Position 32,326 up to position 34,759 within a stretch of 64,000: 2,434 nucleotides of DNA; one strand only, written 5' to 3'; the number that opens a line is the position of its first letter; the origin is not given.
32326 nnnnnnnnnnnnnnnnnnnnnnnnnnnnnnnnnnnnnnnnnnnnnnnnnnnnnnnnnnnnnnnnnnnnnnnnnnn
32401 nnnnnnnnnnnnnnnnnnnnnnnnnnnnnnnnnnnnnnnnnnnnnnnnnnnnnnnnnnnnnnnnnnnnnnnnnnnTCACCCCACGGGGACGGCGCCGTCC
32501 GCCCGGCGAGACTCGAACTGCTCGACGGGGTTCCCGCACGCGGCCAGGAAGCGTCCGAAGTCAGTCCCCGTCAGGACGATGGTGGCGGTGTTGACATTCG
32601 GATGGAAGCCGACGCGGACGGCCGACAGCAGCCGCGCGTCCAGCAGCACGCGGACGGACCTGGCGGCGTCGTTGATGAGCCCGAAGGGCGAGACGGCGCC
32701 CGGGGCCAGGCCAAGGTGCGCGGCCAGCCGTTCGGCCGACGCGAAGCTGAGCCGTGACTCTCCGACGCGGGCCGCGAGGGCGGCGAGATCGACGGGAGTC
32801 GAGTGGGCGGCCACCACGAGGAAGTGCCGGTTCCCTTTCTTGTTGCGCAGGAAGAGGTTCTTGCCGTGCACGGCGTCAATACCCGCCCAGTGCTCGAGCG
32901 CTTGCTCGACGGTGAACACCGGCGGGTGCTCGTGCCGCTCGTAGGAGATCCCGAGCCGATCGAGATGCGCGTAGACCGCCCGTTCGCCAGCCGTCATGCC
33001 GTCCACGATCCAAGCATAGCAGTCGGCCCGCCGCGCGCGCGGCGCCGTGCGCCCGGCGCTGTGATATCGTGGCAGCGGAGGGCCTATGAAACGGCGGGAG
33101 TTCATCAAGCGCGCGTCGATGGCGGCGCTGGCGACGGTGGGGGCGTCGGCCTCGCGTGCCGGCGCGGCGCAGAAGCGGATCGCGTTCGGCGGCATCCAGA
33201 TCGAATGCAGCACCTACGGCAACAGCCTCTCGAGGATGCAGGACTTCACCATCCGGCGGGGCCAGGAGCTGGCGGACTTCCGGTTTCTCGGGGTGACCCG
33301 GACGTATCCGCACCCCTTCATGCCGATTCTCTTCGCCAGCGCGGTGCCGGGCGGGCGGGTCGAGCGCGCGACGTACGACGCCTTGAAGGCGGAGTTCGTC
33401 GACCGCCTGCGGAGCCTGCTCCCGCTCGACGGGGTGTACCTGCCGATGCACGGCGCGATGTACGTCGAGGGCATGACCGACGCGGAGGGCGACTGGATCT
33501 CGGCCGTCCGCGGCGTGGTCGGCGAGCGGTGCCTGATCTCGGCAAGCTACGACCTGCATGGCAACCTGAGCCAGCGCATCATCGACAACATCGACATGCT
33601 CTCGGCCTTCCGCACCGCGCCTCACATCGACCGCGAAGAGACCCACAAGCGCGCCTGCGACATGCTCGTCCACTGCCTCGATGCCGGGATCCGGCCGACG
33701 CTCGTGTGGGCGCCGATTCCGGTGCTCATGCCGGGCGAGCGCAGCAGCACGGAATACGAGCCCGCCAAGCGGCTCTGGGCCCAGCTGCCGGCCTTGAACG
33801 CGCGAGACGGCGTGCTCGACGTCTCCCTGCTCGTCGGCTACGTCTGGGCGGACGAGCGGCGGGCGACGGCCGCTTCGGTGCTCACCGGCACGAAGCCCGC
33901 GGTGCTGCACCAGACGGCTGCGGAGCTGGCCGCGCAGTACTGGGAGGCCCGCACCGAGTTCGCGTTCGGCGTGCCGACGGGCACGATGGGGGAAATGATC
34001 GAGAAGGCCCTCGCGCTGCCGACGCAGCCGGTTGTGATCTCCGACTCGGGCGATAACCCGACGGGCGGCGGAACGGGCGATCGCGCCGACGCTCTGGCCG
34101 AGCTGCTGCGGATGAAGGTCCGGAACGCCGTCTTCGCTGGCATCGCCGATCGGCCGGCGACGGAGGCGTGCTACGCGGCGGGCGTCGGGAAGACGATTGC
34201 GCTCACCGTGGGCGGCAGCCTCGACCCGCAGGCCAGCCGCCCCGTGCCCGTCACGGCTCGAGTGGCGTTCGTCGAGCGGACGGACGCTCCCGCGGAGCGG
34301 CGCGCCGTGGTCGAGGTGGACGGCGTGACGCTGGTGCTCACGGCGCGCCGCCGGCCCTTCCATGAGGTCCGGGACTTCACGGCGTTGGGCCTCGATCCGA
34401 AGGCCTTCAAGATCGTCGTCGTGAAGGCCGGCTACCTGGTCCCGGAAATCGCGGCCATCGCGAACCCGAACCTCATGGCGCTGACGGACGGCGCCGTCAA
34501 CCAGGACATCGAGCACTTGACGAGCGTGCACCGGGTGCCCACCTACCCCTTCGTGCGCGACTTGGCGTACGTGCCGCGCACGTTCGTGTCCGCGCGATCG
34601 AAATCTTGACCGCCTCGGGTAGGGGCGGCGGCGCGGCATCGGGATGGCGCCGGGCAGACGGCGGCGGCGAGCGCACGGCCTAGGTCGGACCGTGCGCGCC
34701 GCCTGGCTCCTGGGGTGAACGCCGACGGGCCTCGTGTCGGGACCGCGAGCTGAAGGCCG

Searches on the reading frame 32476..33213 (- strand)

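Call 79: search_protein_families(library=pfam, proteins=[window:32476-33213:-], max_evalue=0.00001)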
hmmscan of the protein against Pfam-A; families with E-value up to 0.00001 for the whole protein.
window:32476-33213:- (245 aa): 1 family
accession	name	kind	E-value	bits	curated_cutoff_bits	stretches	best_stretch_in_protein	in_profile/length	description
PF04073.20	tRNA_edit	-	1.7e-28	99.6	25.5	1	96-221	1-122/123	Aminoacyl-tRNA editing domain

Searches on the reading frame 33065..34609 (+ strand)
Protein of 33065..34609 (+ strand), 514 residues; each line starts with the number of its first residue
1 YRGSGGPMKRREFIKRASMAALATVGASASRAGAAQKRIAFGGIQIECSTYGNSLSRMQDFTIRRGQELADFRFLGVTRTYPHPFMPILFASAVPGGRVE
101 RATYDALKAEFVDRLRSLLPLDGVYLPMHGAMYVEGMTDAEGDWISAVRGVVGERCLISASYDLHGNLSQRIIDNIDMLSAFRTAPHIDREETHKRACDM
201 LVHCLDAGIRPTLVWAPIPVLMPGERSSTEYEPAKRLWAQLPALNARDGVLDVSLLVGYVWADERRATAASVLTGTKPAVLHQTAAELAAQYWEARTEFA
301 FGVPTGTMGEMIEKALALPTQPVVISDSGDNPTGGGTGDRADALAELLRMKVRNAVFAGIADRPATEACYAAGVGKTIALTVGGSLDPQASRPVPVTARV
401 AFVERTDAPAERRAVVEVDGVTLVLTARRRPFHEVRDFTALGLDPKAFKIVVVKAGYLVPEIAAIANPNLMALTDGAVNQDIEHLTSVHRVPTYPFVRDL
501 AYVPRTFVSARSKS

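Call 79: search_protein_families(library=pfam, proteins=[window:33065-34609:+], max_evalue=0.00001)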
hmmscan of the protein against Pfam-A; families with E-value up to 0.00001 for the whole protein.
window:33065-34609:+ (514 aa): 2 families
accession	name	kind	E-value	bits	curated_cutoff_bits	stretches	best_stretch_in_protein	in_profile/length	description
PF07364.17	DUF1485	-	1.9e-91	306.8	22.8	1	38-315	1-289/290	Metallopeptidase family M81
PF07171.17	MlrC_C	-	1.3e-50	172.6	27.2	1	325-486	1-175/178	MlrC C-terminus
